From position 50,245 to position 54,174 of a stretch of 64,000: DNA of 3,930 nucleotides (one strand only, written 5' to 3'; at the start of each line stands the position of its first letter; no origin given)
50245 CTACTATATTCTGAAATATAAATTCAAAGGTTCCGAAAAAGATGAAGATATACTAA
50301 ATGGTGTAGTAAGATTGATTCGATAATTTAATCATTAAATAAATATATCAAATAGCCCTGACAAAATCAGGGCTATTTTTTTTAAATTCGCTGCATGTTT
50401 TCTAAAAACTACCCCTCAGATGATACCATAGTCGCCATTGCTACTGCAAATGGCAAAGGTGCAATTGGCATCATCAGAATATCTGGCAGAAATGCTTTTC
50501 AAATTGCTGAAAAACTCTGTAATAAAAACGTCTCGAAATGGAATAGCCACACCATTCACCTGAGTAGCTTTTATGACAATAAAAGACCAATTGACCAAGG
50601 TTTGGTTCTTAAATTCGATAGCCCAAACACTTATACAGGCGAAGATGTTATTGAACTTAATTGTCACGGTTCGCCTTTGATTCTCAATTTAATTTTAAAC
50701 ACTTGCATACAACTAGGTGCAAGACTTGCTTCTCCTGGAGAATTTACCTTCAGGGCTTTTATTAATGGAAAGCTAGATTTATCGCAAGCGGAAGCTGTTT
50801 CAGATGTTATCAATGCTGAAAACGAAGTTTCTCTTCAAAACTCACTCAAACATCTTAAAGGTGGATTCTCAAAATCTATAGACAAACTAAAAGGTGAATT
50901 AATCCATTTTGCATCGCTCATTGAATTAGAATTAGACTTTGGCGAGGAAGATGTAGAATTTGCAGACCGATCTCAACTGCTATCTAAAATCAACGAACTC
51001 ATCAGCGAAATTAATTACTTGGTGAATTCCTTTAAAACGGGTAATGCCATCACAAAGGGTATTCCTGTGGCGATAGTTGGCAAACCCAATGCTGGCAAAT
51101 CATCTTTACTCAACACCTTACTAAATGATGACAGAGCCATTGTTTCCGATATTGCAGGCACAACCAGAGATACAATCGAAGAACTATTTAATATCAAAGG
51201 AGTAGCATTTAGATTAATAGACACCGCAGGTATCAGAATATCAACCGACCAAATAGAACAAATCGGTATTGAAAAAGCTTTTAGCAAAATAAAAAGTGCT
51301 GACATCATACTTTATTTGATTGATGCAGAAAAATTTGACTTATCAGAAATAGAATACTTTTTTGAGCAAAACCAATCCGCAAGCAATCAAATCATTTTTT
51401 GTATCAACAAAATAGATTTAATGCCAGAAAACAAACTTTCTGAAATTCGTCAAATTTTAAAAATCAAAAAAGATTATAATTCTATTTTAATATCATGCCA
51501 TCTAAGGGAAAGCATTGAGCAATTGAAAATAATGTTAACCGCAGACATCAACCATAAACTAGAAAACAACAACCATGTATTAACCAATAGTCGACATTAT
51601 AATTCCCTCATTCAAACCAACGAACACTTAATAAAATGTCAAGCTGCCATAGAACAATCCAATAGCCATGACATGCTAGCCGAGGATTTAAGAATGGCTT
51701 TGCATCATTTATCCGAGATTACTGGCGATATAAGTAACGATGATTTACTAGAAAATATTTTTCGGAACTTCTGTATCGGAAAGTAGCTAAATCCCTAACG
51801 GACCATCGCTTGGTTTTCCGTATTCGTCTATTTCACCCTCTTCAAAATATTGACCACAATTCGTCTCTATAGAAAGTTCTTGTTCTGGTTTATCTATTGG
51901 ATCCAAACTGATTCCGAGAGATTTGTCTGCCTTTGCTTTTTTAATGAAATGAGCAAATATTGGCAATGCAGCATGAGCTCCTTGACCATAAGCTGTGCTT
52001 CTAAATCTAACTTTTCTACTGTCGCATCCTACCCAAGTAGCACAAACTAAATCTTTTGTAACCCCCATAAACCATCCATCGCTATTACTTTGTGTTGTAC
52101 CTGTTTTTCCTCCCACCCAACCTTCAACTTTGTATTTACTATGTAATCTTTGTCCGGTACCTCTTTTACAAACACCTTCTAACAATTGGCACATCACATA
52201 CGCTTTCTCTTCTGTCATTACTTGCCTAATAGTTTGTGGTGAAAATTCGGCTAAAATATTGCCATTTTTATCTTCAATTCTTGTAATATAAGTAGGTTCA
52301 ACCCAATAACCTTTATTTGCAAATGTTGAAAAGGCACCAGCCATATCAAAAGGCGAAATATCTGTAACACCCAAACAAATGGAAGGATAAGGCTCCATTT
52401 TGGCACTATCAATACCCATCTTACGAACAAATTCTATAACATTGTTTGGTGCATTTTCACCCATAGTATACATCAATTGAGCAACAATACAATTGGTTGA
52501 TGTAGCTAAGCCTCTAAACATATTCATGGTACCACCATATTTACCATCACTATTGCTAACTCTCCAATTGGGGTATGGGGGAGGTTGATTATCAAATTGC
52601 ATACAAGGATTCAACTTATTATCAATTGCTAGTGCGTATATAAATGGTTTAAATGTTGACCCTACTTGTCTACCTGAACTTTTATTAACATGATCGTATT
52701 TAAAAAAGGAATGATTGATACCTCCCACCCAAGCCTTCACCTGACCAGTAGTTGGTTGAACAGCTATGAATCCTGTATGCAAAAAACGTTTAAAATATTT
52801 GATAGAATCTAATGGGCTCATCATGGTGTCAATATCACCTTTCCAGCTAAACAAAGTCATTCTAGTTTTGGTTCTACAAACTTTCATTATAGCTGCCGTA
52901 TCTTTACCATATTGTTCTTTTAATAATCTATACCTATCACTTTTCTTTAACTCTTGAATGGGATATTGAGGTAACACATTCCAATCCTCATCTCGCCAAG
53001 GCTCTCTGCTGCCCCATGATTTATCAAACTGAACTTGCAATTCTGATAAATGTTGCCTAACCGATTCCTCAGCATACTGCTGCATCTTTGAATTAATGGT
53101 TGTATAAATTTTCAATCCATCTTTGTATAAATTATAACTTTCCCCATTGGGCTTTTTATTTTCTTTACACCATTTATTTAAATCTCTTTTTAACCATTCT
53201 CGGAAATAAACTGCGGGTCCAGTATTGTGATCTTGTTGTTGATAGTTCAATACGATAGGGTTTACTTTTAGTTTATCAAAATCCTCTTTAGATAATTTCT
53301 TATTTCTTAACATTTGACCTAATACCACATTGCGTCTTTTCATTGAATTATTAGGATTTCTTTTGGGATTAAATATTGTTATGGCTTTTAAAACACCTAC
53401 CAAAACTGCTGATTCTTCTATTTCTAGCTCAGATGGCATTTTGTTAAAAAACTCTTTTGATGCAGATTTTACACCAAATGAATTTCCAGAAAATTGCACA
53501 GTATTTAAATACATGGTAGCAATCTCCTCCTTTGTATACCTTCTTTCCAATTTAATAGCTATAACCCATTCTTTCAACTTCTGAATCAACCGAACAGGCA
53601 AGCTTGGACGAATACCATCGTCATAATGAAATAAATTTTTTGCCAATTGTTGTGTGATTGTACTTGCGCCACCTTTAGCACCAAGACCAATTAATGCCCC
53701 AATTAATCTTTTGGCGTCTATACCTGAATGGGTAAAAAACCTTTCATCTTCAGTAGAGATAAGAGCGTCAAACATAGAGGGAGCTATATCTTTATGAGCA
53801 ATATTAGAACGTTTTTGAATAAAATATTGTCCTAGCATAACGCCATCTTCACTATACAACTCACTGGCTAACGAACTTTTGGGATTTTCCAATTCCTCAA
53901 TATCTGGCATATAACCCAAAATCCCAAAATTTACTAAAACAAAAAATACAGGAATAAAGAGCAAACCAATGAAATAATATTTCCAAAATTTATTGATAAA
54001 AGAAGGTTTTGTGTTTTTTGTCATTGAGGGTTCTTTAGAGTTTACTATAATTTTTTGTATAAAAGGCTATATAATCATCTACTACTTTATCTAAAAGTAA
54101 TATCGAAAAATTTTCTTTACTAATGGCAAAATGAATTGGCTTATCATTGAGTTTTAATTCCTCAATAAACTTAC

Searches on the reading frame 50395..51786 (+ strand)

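Call 77: search_protein_families(library=pfam, proteins=[window:50395-51786:+], max_evalue=0.001)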
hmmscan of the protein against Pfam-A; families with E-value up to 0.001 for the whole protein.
window:50395-51786:+ (463 aa): 11 families
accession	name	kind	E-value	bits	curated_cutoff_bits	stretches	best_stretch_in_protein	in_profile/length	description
PF12631.12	MnmE_helical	-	4e-49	168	40.1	1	129-460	1-211/211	MnmE helical domain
PF10396.14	TrmE_N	-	1.4e-42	145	29.8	1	11-126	1-117/117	GTP-binding protein TrmE N-terminus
PF01926.29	MMR_HSR1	-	6.4e-28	97.6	21.9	1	225-339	2-113/113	50S ribosome-binding GTPase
PF02421.24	FeoB_N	-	5.8e-12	45.8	27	1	225-378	3-153/156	Ferrous iron transport protein B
PF03193.22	RsgA_GTPase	-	1.2e-08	35.4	30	0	304-384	27-107/174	RsgA GTPase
PF00350.29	Dynamin_N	-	7.2e-08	33.1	27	0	225-258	1-33/168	Dynamin family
PF00025.27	Arf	-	3.8e-06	26.9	22.3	1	219-359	11-144/174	ADP-ribosylation factor family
PF00009.33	GTP_EFTU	-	8.4e-06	25.9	26.5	0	226-356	7-147/188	Elongation factor Tu GTP binding domain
PF16897.10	MMR_HSR1_Xtn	-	4.7e-05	23.7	35.2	1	297-380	27-99/106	C-terminal region of MMR_HSR1 domain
PF02492.25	cobW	-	5.6e-05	23.2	20.7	0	273-356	87-170/180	CobW/HypB/UreG, nucleotide-binding domain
PF08477.19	Roc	-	0.00021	21.9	27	1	225-341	2-119/119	Ras of Complex, Roc, domain of DAPkinase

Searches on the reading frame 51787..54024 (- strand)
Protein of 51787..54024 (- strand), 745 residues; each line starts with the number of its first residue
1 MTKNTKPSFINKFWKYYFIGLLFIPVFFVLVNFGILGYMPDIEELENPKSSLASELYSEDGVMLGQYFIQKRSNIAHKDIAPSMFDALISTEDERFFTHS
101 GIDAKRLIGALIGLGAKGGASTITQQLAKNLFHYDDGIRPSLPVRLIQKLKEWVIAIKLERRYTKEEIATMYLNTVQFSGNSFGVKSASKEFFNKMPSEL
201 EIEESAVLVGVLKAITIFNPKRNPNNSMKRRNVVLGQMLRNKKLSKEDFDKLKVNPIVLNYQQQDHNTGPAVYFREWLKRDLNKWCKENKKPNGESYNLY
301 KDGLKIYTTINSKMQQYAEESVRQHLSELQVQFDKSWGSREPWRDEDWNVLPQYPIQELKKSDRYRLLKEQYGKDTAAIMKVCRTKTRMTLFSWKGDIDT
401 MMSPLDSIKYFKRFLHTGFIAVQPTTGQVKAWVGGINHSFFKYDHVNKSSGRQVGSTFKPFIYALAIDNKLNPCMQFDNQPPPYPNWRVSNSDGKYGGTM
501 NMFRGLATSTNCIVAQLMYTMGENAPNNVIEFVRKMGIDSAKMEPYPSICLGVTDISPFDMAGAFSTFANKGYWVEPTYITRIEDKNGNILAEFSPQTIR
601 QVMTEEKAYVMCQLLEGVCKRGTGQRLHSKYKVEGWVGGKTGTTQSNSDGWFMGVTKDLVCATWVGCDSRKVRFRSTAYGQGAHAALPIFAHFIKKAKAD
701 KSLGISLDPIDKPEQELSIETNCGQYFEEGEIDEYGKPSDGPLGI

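Call 77: search_protein_families(library=pfam, proteins=[window:51787-54024:-], max_evalue=0.001)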
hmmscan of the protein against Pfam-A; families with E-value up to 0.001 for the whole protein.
window:51787-54024:- (745 aa): 2 families
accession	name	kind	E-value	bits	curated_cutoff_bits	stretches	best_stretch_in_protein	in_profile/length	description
PF00912.28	Transgly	-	1.1e-48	165.5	27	1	69-238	11-177/178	Transglycosylase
PF00905.27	Transpeptidase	-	2.4e-24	86.5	22.1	1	419-666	3-277/299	Penicillin binding protein transpeptidase domain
